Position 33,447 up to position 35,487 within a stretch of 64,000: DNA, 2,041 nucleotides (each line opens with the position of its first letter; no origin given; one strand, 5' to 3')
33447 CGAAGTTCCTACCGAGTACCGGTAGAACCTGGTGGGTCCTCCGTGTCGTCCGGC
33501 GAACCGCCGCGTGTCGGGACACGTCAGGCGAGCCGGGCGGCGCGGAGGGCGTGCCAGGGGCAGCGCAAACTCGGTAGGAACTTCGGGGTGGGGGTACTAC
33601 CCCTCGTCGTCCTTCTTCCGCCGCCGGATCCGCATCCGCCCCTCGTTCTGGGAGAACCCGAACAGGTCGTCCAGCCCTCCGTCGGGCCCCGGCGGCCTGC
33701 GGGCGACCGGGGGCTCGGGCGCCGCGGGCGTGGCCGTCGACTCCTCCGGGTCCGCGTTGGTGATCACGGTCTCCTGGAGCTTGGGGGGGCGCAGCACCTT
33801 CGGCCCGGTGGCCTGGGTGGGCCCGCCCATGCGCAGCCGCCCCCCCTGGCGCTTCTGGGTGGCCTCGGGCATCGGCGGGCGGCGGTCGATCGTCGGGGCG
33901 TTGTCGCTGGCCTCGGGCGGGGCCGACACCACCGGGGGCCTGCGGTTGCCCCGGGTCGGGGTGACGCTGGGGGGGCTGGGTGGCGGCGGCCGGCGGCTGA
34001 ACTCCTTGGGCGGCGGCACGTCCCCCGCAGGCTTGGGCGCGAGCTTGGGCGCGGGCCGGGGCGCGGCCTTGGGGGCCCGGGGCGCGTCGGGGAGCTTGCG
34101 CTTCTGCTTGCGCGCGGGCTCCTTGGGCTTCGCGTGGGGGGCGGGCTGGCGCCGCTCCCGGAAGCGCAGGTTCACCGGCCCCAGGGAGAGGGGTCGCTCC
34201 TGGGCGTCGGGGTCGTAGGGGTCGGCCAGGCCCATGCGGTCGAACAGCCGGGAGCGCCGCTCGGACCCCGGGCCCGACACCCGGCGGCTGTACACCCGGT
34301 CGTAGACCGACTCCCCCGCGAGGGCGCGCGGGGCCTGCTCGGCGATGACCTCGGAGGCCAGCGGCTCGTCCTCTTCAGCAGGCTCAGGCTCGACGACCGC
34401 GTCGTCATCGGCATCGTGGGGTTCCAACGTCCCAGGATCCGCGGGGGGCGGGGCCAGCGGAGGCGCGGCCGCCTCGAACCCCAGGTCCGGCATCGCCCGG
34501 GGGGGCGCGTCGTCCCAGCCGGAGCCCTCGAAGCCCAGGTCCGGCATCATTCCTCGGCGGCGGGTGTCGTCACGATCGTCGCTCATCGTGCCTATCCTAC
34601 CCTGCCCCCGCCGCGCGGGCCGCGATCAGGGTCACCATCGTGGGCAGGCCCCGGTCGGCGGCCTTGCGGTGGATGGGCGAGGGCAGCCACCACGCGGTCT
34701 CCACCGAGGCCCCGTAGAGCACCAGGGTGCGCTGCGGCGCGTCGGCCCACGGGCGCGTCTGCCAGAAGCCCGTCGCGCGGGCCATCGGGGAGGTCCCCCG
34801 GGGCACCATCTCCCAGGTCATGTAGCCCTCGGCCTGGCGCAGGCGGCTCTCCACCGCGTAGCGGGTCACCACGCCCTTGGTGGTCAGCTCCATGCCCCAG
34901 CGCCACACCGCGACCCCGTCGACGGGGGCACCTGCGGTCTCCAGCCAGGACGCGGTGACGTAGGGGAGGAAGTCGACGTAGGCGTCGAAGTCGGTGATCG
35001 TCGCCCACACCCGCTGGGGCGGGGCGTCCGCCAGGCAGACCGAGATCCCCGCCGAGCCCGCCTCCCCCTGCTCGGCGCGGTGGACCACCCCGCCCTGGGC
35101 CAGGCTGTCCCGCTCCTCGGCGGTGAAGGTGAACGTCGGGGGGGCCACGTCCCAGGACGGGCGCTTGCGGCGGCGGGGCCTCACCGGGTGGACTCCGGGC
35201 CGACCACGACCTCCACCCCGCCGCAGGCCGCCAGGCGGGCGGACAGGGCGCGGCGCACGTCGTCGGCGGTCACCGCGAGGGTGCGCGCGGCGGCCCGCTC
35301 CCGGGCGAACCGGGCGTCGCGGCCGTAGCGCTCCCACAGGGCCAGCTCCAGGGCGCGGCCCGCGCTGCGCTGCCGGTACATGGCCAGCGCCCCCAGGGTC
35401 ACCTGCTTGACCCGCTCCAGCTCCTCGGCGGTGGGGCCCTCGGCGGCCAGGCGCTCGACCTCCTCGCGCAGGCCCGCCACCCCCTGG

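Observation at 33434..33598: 30-bp perfect inverted repeat pair with an FRT-like core flanking 105 bp in a convergent intergenic region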

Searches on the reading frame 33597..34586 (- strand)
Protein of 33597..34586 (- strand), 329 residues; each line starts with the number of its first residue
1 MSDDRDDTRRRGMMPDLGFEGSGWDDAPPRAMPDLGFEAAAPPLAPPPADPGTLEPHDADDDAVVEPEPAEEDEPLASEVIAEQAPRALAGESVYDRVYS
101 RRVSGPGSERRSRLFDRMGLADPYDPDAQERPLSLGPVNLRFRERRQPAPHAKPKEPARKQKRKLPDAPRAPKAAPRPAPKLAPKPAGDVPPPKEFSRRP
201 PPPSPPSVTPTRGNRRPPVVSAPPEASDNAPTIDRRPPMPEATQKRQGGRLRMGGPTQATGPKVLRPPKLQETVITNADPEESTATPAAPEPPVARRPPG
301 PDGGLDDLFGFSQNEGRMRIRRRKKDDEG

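Call 13: search_protein_families(library=pfam, proteins=[window:33597-34586:-])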
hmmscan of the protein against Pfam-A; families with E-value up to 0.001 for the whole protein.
window:33597-34586:- (329 aa): 0 families

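Call 31: find_homologous_proteins(query=window:33597-34586:-, max_evalue=0.001)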
Query window:33597-34586:- (329 aa): 41 proteins with E <= 0.001 among 8000 candidates.
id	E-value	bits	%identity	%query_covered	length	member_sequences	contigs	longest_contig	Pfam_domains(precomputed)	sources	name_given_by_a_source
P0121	8.3e-33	133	43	67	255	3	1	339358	-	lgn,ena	-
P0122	2.2e-29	121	42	72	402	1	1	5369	-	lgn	-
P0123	3.0e-29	121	41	73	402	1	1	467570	-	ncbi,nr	ncbi:MAG: hypothetical protein H6740_00725 [Alphaproteobacteria bacterium]|nr:hypothetical protein [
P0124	7.7e-29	120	41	76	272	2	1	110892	-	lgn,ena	-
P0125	2.8e-27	114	37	79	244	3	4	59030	-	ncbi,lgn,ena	-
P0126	3.2e-27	114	33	78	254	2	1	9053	-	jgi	-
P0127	3.9e-27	114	41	74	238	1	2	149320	-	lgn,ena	-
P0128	3.6e-26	111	38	78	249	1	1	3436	-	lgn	-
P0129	1.3e-25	109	40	67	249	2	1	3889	-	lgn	-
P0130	4.2e-25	107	38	78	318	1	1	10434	-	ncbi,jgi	jgi:hypothetical protein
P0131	3.0e-24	104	48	26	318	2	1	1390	-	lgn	-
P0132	3.4e-24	104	45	30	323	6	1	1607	-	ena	-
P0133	4.4e-24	104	37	80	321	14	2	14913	-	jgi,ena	jgi:hypothetical protein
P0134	8.7e-24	103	37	73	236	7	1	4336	-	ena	-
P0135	2.0e-23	102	63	7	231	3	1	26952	-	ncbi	-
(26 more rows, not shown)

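Call 33: find_encoding_contigs(protein=P0121, flank=6000, max_places=2)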
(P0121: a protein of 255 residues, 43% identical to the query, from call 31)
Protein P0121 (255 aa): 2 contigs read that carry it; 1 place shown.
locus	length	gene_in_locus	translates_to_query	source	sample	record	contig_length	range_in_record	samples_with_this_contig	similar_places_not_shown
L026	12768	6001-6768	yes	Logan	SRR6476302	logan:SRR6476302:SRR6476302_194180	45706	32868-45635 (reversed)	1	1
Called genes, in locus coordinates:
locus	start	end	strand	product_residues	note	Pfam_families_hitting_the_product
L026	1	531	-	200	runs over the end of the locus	?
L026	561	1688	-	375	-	PF01025:GrpE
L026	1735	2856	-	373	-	PF04055:Radical_SAM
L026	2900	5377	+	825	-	PF00675:Peptidase_M16, PF05193:Peptidase_M16_C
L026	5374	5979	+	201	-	PF10604:Polyketide_cyc2, PF03364:Polyketide_cyc (faint)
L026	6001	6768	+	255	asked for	-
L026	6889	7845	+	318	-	-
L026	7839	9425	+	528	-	PF07583:PSCyt2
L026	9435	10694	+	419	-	PF07394:DUF1501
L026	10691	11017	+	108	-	-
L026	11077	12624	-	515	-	PF14559:TPR_19 (faint), PF00515:TPR_1 (faint), PF07719:TPR_2 (faint), PF13432:TPR_16 (weak)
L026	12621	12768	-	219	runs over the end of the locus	-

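Call 34: find_encoding_contigs(protein=P0123, flank=6000, max_places=2)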
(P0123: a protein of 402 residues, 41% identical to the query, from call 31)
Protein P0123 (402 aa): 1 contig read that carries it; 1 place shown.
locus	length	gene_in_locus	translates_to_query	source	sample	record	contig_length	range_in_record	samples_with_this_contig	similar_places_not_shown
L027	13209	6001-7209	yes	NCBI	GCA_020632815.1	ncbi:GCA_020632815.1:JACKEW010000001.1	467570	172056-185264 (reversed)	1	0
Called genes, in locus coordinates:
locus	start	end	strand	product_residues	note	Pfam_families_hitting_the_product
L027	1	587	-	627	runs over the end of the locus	PF00012:HSP70, PF06723:MreB_Mbl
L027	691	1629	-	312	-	PF01025:GrpE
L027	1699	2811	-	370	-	PF04055:Radical_SAM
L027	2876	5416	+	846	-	PF00675:Peptidase_M16, PF05193:Peptidase_M16_C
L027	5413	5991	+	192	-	PF10604:Polyketide_cyc2 (weak), PF03364:Polyketide_cyc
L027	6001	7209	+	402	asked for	-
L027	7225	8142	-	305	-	PF09992:NAGPA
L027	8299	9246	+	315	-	-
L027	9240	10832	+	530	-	PF07627:PSCyt3 (faint)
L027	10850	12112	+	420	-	PF07394:DUF1501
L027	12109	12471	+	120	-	PF13442:Cytochrome_CBB3 (weak)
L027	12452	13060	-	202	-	PF13532:2OG-FeII_Oxy_2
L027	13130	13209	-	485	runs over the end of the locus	PF00884:Sulfatase, PF01663:Phosphodiest, PF16347:SGSH_C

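Call 35: find_encoding_contigs(protein=P0124, flank=6000, max_places=2)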
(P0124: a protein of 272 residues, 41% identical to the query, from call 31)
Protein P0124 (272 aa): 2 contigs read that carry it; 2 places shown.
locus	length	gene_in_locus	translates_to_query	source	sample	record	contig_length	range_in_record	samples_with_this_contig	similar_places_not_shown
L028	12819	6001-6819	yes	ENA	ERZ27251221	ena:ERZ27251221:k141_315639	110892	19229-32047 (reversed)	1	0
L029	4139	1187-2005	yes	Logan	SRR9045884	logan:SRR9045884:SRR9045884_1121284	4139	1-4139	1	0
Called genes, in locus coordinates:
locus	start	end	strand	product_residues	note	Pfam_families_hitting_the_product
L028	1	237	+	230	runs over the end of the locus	-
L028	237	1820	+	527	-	-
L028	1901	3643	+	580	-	PF00672:HAMP, PF00512:HisKA, PF02518:HATPase_c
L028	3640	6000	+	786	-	PF05157:MshEN, PF00437:T2SSE, PF13191:AAA_16 (faint), PF00072:Response_reg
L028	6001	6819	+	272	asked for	-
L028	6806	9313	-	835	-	PF00675:Peptidase_M16, PF05193:Peptidase_M16_C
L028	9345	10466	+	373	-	PF04055:Radical_SAM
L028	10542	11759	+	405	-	PF01025:GrpE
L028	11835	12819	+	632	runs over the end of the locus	PF00012:HSP70, PF06723:MreB_Mbl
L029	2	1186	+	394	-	?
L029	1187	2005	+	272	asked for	-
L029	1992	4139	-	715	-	?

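Call 36: find_encoding_contigs(protein=P0127, flank=6000, max_places=2)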
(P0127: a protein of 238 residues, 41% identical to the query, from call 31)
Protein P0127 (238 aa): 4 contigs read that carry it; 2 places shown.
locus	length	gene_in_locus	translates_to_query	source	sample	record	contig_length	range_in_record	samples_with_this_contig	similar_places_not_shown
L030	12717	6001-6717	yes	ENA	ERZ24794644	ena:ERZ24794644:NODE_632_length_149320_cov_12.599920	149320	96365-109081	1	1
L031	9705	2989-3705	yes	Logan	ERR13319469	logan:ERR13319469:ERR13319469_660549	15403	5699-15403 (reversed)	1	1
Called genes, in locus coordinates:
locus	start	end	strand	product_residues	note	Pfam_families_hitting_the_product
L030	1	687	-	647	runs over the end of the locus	PF00012:HSP70, PF06723:MreB_Mbl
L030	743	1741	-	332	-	PF01025:GrpE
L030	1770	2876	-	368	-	PF04055:Radical_SAM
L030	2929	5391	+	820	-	PF00675:Peptidase_M16, PF05193:Peptidase_M16_C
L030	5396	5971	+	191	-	PF10604:Polyketide_cyc2 (weak)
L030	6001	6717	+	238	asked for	-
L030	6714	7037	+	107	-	-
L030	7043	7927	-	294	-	PF00126:HTH_1, PF03466:LysR_substrate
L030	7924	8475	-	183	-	-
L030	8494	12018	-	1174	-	PF00069:Pkinase, PF07714:PK_Tyr_Ser-Thr, PF00069:Pkinase, PF07714:PK_Tyr_Ser-Thr, PF20703:nSTAND1, PF00805:Pentapeptide, PF13599:Pentapeptide_4, PF00805:Pentapeptide, +4 more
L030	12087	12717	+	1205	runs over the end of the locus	PF00211:Guanylate_cyc (faint), PF13191:AAA_16, PF13424:TPR_12 (weak)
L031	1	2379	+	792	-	?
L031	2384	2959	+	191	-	PF10604:Polyketide_cyc2 (weak)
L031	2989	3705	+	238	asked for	-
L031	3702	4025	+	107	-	-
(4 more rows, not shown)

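Call 70: search_protein_families(library=ncbifam, proteins=[window:33597-34586:-], max_evalue=0.001)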
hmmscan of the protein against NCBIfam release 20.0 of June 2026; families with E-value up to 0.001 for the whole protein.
window:33597-34586:- (329 aa): 0 families

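Call 72: find_encoding_contigs(protein=window:33597-34586:-, flank=3000, max_places=6)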
Protein window:33597-34586:- (329 aa): 1 contig read that carries it; 1 place shown.
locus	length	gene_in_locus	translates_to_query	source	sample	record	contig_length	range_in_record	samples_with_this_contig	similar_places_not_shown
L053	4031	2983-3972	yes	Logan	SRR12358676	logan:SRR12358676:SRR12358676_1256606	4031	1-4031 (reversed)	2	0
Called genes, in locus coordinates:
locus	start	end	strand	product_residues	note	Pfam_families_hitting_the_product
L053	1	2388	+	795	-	?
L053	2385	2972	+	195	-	PF10604:Polyketide_cyc2 (weak), PF03364:Polyketide_cyc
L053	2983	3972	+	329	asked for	-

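Call 77: list_cluster_members(proteins=[window:33597-34586:-, L053:2385-2972:+, window:31866-33425:+, window:39012-39998:+, window:50678-52504:+])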
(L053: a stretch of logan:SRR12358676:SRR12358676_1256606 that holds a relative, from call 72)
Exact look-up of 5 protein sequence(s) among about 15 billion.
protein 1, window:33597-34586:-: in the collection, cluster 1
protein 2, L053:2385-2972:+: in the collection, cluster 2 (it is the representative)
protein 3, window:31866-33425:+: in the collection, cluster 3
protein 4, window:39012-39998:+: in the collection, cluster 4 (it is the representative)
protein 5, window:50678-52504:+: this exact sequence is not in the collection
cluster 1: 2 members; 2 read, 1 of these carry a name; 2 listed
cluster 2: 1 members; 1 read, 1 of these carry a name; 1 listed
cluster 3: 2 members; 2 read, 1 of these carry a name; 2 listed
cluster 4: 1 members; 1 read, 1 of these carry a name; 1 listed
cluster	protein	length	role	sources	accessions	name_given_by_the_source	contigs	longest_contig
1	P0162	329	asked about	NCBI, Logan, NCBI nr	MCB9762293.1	MAG: hypothetical protein H6739_21010 [Alphaproteobacteria bacterium] | hypothetical protein [Alphaproteobacteria bacterium]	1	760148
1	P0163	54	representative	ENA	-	-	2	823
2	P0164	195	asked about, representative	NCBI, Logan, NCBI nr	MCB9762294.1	MAG: SRPBCC family protein [Alphaproteobacteria bacterium] | SRPBCC family protein [Alphaproteobacteria bacterium]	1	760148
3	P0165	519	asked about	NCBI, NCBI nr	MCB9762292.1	MAG: DUF1585 domain-containing protein [Alphaproteobacteria bacterium] | DUF1585 domain-containing protein [Alphaproteobacteria bacterium]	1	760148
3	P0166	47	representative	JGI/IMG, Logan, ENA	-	-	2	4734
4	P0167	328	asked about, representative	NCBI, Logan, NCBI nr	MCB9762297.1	MAG: nucleotide exchange factor GrpE [Alphaproteobacteria bacterium] | nucleotide exchange factor GrpE [Alphaproteobacteria bacterium]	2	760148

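Call 79: find_encoding_contigs(protein=P0166, flank=5000, max_places=6)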
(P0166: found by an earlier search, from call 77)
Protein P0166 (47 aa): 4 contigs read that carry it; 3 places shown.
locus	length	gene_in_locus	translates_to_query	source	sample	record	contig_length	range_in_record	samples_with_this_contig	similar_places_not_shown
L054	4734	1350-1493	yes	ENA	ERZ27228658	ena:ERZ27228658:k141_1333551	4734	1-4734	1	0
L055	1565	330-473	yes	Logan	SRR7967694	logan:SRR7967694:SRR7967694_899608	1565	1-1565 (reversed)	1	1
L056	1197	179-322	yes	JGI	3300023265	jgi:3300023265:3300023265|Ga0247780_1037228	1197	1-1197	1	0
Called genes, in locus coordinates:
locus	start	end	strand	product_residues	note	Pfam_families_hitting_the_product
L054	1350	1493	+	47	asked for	-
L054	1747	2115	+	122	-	-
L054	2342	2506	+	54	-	-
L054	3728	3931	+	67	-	-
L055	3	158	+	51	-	?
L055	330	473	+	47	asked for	-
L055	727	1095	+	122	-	-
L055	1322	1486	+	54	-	-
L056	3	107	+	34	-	?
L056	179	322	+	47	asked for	-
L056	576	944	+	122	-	-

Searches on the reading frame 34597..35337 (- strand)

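Call 46: search_protein_families(library=pfam, proteins=[window:34597-35337:-], max_evalue=0.001)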
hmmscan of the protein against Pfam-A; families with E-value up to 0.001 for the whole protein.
window:34597-35337:- (246 aa): 2 families
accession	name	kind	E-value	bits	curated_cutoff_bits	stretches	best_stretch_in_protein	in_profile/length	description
PF03364.25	Polyketide_cyc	-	4.3e-09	37.1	23.4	1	104-235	2-122/126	Polyketide cyclase / dehydrase and lipid transport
PF10604.15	Polyketide_cyc2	-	1e-06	29.6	27.4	1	104-209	11-106/142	Polyketide cyclase / dehydrase and lipid transport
